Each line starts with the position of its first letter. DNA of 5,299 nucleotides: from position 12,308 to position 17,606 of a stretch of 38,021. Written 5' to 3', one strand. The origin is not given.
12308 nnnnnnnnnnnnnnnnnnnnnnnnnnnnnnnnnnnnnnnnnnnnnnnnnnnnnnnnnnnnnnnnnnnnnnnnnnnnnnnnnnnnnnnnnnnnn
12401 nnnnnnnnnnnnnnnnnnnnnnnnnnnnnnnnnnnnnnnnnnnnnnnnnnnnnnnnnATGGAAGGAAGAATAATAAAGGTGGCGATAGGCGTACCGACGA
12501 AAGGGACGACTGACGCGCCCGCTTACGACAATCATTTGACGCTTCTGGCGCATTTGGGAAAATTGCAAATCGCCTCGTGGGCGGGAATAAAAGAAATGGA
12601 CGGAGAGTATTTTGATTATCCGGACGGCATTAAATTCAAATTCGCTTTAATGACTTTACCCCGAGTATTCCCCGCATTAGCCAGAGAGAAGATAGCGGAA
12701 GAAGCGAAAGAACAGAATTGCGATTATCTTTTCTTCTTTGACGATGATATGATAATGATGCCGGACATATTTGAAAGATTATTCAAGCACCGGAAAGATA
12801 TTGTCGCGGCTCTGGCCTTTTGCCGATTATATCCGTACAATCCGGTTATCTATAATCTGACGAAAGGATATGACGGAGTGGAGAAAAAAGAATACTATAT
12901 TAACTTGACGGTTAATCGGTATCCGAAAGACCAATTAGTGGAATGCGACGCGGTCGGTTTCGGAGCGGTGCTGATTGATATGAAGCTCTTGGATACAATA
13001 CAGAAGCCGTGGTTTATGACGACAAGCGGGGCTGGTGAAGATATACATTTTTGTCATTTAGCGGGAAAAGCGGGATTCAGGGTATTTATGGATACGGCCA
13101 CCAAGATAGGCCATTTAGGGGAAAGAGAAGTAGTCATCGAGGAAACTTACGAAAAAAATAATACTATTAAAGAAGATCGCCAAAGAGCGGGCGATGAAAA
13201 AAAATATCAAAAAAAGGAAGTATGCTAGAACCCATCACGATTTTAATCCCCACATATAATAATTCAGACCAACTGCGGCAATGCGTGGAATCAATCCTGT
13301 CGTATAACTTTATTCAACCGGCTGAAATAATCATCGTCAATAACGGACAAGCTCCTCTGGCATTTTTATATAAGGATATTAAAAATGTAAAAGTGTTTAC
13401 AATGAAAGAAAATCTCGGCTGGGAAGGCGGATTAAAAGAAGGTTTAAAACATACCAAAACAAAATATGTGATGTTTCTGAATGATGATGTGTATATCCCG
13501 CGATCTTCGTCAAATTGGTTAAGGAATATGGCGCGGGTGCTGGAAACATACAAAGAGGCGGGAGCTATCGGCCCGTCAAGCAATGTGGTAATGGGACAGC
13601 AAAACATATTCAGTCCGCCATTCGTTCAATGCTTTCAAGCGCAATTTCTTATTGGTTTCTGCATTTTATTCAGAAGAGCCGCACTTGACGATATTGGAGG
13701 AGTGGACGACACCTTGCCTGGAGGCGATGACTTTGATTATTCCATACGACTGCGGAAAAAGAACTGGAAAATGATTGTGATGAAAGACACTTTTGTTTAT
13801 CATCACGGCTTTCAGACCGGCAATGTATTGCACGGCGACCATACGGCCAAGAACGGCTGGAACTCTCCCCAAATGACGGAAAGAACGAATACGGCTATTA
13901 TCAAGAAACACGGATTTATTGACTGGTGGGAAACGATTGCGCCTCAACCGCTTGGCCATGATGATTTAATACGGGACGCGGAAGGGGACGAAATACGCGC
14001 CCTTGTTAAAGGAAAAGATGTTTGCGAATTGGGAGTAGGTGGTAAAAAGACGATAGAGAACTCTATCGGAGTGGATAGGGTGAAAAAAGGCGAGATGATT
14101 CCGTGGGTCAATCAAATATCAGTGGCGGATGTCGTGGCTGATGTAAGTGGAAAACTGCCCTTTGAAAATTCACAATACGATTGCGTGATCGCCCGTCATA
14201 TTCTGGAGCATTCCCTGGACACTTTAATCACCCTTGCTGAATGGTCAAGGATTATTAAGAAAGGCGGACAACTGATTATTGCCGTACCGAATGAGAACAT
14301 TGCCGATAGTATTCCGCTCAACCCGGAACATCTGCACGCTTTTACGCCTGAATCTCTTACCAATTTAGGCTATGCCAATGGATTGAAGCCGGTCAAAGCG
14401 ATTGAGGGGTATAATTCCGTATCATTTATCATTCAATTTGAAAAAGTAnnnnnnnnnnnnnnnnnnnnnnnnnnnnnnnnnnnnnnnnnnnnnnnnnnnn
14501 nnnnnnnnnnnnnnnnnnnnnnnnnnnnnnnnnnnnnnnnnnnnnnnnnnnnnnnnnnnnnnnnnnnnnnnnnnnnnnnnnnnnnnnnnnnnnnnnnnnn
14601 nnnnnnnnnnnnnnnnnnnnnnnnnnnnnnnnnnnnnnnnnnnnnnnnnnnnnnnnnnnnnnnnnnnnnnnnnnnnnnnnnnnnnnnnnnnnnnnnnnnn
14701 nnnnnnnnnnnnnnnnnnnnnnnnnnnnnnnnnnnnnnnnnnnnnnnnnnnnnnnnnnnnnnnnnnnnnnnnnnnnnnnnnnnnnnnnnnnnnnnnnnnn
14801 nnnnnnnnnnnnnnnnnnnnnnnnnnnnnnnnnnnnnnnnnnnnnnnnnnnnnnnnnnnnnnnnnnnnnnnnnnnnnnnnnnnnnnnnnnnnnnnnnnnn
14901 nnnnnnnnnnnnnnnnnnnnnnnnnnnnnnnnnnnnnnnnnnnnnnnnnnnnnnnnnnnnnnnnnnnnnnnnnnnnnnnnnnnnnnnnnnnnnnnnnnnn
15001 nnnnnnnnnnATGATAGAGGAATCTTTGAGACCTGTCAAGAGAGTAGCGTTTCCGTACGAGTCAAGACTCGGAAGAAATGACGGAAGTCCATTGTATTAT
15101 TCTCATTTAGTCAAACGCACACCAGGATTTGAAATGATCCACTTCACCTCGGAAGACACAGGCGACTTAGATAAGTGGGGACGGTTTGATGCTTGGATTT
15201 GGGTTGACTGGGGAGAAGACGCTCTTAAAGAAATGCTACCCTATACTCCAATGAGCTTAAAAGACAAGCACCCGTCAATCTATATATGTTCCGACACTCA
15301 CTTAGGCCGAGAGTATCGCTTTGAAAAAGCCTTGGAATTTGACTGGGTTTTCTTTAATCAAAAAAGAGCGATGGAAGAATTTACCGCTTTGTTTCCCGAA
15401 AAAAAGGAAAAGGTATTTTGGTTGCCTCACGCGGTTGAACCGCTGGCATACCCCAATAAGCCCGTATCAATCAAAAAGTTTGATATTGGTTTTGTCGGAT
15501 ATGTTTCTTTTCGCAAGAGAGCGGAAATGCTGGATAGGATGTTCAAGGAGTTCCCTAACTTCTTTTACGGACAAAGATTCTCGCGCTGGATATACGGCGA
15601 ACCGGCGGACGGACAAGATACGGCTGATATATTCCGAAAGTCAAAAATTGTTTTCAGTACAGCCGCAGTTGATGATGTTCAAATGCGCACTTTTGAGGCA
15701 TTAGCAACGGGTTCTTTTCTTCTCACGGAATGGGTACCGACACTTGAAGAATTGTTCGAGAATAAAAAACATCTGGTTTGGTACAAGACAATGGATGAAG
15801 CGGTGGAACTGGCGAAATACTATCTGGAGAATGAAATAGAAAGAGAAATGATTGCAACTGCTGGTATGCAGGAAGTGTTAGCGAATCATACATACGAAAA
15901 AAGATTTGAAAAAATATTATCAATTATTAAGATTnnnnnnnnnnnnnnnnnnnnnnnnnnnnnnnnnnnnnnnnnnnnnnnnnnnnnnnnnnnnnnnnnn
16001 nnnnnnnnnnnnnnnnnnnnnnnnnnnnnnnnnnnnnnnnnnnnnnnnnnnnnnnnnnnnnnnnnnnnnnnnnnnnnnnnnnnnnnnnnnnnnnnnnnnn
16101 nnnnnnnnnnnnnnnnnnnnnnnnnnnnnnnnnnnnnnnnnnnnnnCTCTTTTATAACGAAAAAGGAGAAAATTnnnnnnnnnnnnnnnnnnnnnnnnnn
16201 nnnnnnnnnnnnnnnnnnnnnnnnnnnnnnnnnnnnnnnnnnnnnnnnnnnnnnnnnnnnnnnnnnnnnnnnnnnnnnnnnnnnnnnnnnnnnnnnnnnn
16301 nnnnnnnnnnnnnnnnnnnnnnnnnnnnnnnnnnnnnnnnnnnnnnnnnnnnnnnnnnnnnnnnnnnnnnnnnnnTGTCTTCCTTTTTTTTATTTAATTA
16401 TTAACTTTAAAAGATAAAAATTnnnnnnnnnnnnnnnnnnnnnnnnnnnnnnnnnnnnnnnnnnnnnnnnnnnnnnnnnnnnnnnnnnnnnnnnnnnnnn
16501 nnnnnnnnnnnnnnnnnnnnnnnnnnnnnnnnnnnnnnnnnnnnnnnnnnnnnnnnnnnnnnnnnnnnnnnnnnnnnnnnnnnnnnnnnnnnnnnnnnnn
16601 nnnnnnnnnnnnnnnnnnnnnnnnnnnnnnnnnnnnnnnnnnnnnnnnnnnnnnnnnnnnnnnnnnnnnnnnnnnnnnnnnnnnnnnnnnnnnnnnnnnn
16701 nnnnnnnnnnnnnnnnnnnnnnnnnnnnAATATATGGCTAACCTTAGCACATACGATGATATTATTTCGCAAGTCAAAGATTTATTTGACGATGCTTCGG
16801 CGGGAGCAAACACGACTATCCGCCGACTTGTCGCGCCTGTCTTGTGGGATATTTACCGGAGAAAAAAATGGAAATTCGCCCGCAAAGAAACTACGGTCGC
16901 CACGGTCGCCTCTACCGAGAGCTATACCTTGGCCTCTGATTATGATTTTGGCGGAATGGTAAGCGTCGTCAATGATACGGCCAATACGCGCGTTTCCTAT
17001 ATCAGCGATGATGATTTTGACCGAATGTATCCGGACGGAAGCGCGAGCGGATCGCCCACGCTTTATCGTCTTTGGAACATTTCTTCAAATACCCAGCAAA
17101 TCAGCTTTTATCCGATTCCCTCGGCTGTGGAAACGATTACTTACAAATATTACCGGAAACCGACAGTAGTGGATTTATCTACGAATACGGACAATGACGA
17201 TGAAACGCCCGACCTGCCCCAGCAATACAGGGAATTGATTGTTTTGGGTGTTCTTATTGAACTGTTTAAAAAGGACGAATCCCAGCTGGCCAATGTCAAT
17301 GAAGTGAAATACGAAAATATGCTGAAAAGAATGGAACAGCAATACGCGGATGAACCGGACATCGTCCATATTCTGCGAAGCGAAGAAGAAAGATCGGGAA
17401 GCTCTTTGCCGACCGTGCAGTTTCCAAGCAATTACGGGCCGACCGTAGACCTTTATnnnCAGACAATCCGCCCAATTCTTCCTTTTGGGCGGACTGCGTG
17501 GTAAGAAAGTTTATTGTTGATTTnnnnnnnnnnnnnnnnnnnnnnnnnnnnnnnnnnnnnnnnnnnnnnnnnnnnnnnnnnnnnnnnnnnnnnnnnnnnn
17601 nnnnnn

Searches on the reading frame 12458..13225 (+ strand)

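Call 8: search_protein_families(library=phrogs, proteins=[window:12458-13225:+], max_evalue=0.001)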
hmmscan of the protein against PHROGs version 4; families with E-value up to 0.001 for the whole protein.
window:12458-13225:+ (256 aa): 3 families
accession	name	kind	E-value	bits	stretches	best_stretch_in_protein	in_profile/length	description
phrog_1574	-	unknown function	8.6e-13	49.6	1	85-225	81-234/240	-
phrog_12406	-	moron, auxiliary metabolic gene and host takeover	3.2e-11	44.1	1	87-226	59-200/242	glycosyltransferase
phrog_34859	-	moron, auxiliary metabolic gene and host takeover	8.2e-05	23.4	1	84-245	65-237/247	glycosyltransferase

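Call 32: search_protein_families(library=pfam, proteins=[window:12458-13225:+], max_evalue=0.01)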
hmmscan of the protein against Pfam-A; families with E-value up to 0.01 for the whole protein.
window:12458-13225:+ (256 aa): 2 families
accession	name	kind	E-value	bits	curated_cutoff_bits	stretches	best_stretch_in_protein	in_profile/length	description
PF00535.33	Glycos_transf_2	-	0.00021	21.7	23.3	1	71-156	65-143/168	Glycosyl transferase family 2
PF03452.20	Anp1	-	0.00078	19.4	28.8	1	69-124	118-174/263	Anp1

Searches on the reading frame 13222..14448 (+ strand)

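Call 7: search_protein_families(library=phrogs, proteins=[window:13222-14448:+], max_evalue=0.001)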
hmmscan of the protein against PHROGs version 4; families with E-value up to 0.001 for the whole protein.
window:13222-14448:+ (409 aa): 4 families
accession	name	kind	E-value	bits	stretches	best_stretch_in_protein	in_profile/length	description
phrog_841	-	moron, auxiliary metabolic gene and host takeover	8.9e-06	26.4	1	5-91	4-98/309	GtrB-like O-antigen conversion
phrog_22502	-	other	0.00049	20.9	1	306-359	124-179/276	methyltransferase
phrog_6636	-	other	0.00052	20.5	0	306-359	60-115/177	methyltransferase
phrog_3692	-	moron, auxiliary metabolic gene and host takeover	0.00053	21.2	0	5-131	4-132/205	glycosyltransferase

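Call 32: search_protein_families(library=pfam, proteins=[window:13222-14448:+], max_evalue=0.01)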
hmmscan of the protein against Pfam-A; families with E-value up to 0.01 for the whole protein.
window:13222-14448:+ (409 aa): 10 families
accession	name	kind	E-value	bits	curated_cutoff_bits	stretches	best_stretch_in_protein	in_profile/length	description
PF00535.33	Glycos_transf_2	-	2.1e-20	73.7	23.3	1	6-158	1-167/168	Glycosyl transferase family 2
PF13641.12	Glyco_tranf_2_3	-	6.5e-12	46.4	27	1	4-195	2-212/230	Glycosyltransferase like family 2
PF08241.18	Methyltransf_11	-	3.5e-08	34.4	21.2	1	293-353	31-95/95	Methyltransferase domain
PF13489.12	Methyltransf_23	-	2.8e-07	30.8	27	1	311-391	74-162/164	Methyltransferase domain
PF10111.15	Glyco_tranf_2_2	-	3.7e-05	23.8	27.3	0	145-194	165-216/276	Glycosyltransferase like family 2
PF13632.12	Glyco_trans_2_3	-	0.00013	22.2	27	1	140-194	69-123/198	Glycosyl transferase family group 2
PF13712.12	Glyco_tranf_2_5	-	0.00049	20.3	27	1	56-119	30-91/210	Glycosyltransferase like family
PF13649.12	Methyltransf_25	-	0.0021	19.1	27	1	304-349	51-97/97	Methyltransferase domain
PF13506.12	Glyco_transf_21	-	0.0025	17.7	21.7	1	106-194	63-154/174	Glycosyl transferase family 21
PF13847.12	Methyltransf_31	-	0.0042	17.2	27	1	311-359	65-121/145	Methyltransferase domain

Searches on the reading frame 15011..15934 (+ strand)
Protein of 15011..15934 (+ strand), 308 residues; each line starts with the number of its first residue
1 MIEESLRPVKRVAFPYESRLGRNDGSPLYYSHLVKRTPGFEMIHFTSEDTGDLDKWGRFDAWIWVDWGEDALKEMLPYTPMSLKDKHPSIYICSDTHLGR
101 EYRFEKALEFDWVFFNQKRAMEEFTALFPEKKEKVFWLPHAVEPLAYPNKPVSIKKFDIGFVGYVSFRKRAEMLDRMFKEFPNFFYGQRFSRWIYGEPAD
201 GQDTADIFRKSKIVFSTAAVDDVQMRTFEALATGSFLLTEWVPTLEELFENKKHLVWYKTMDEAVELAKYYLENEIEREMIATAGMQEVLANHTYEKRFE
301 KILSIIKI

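Call 7: search_protein_families(library=phrogs, proteins=[window:15011-15934:+], max_evalue=0.001)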
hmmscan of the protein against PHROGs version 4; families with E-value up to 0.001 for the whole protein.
window:15011-15934:+ (308 aa): 0 families

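Call 32: search_protein_families(library=pfam, proteins=[window:15011-15934:+], max_evalue=0.01)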
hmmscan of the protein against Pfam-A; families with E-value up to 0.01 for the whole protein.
window:15011-15934:+ (308 aa): 1 family
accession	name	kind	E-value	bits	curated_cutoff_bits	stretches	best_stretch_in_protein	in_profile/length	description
PF13524.12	Glyco_trans_1_2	-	2.7e-28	99.1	25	1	171-303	3-143/144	Glycosyl transferase-like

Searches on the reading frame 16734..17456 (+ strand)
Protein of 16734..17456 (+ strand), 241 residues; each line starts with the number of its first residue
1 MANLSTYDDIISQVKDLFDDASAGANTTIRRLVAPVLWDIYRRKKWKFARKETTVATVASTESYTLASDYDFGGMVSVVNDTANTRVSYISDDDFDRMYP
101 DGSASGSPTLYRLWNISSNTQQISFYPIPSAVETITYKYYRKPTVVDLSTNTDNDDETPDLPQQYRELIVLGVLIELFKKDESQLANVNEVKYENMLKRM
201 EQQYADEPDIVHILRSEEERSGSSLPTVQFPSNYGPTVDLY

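Call 8: search_protein_families(library=phrogs, proteins=[window:16734-17456:+], max_evalue=0.001)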
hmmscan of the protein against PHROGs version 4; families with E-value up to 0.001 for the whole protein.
window:16734-17456:+ (241 aa): 4 families
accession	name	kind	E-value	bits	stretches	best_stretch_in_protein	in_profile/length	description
phrog_6013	-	tail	5.6e-11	43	1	27-174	31-176/228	tail protein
phrog_399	-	head and packaging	2.8e-08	34.6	1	49-198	48-198/220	structural protein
phrog_10775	-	tail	2e-07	32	1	21-204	25-221/237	tail protein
phrog_2941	-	head and packaging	7e-07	30.1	1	4-206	3-193/208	virion structural protein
